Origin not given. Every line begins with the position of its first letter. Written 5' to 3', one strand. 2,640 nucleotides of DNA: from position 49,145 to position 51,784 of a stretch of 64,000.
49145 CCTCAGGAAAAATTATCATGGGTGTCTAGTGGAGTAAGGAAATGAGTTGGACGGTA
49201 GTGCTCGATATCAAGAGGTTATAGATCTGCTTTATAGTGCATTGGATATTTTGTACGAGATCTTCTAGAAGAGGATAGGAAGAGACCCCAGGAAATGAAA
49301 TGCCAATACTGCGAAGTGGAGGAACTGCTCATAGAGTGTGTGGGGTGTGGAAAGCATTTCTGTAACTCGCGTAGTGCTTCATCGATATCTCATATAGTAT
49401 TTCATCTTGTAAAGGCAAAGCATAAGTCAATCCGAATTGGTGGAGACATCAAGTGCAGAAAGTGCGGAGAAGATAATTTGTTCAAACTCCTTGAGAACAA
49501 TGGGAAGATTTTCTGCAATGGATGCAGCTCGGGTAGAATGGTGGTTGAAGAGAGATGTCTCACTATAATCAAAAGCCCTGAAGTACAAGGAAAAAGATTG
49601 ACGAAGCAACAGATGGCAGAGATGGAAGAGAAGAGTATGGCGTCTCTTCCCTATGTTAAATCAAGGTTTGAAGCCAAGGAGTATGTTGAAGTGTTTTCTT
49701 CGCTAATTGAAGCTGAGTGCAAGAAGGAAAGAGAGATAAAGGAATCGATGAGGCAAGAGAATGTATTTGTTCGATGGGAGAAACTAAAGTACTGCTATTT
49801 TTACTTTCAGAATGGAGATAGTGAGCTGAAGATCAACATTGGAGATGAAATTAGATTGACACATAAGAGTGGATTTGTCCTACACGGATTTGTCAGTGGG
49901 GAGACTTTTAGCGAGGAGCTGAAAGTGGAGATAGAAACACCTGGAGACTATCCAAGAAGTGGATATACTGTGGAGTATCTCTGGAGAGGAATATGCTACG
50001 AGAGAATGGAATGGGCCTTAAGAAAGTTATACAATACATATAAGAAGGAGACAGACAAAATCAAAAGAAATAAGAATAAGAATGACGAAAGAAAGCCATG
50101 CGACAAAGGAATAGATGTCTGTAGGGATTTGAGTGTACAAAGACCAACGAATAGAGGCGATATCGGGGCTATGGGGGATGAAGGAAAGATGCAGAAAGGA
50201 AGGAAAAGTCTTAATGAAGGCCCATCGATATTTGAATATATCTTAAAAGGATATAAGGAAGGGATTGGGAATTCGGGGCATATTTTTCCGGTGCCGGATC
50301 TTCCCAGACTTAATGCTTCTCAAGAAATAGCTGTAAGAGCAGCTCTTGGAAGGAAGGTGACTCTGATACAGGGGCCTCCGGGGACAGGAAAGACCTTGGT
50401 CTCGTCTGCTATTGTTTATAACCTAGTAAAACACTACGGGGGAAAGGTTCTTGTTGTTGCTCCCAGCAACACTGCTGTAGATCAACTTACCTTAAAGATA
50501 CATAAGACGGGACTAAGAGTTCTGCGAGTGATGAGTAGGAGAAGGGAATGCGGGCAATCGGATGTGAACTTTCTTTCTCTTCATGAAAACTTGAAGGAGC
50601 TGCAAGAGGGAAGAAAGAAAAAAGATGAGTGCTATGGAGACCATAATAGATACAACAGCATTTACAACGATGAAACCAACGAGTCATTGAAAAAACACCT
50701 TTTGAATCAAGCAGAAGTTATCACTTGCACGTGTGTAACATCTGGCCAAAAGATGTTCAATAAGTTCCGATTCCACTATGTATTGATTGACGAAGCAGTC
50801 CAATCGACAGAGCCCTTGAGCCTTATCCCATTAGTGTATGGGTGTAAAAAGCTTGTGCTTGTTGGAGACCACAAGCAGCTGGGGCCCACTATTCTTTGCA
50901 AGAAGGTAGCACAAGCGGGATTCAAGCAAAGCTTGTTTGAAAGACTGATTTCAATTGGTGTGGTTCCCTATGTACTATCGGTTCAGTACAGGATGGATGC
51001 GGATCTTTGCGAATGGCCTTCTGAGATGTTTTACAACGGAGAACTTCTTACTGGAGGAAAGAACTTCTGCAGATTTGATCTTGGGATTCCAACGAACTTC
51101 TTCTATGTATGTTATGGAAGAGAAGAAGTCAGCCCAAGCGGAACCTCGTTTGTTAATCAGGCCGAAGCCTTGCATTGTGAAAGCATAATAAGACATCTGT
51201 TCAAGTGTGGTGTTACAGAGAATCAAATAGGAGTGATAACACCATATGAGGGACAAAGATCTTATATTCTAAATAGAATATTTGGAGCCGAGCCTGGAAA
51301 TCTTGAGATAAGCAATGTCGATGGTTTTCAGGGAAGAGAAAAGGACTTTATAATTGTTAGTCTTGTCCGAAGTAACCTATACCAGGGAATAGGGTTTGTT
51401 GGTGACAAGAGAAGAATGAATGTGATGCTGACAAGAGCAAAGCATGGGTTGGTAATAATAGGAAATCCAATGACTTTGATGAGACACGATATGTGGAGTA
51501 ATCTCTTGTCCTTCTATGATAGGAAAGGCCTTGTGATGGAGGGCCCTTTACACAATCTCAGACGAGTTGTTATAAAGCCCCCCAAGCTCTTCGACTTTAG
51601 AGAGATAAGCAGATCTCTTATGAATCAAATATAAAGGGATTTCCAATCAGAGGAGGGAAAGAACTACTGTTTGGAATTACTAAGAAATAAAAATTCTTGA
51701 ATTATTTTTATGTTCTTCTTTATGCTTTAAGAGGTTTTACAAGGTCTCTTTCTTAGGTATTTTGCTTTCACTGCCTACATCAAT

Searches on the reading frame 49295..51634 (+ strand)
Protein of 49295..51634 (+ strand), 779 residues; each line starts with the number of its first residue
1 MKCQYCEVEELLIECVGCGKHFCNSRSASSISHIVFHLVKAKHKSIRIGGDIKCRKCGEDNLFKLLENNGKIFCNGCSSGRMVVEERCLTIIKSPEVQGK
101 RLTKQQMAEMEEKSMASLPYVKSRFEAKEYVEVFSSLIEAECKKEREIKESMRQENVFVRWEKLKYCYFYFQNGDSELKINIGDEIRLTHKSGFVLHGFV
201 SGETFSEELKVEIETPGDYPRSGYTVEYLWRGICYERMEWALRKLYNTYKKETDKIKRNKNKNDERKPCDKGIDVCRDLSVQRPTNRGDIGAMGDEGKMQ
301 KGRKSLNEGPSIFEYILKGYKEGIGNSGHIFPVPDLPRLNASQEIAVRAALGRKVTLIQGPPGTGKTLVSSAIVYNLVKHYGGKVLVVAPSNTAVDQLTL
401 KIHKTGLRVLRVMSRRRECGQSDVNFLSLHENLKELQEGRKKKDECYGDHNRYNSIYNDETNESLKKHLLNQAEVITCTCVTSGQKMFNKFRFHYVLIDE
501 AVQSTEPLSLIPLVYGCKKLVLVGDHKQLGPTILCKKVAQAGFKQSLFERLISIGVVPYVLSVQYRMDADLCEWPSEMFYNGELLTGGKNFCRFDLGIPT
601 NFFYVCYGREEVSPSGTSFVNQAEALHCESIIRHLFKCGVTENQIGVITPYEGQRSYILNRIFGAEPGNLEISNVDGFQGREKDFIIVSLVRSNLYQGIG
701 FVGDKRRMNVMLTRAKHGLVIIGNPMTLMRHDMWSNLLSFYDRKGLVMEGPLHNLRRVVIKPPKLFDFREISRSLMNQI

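Call 28: search_protein_families(library=pfam, proteins=[window:49295-51634:+], max_evalue=0.00001)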
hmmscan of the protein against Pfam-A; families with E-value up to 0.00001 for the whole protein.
window:49295-51634:+ (779 aa): 8 families
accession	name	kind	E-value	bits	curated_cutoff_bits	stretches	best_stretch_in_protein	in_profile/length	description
PF13087.12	AAA_12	-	7.3e-52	176.2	27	1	544-724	2-193/195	AAA domain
PF13086.12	AAA_11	-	8.6e-47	160.5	27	2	433-534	154-255/257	AAA domain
PF09416.16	UPF1_Zn_bind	-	1e-12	48.7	25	1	2-65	2-74/152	RNA helicase (UPF2 interacting domain)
PF13604.12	AAA_30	-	1.3e-12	48.2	27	1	339-530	2-129/191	AAA domain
PF13245.12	AAA_19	-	1.8e-11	44.8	25.1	1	343-530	1-130/134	AAA domain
PF04851.21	ResIII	-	1.9e-08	34.9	22.5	1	339-501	4-134/164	Type III restriction enzyme, res subunit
PF00580.27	UvrD-helicase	-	6e-07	29.9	23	0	339-413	1-68/271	UvrD/REP helicase N-terminal domain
PF00270.35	DEAD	-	2e-06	28.1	26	1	341-408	2-71/167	DEAD/DEAH box helicase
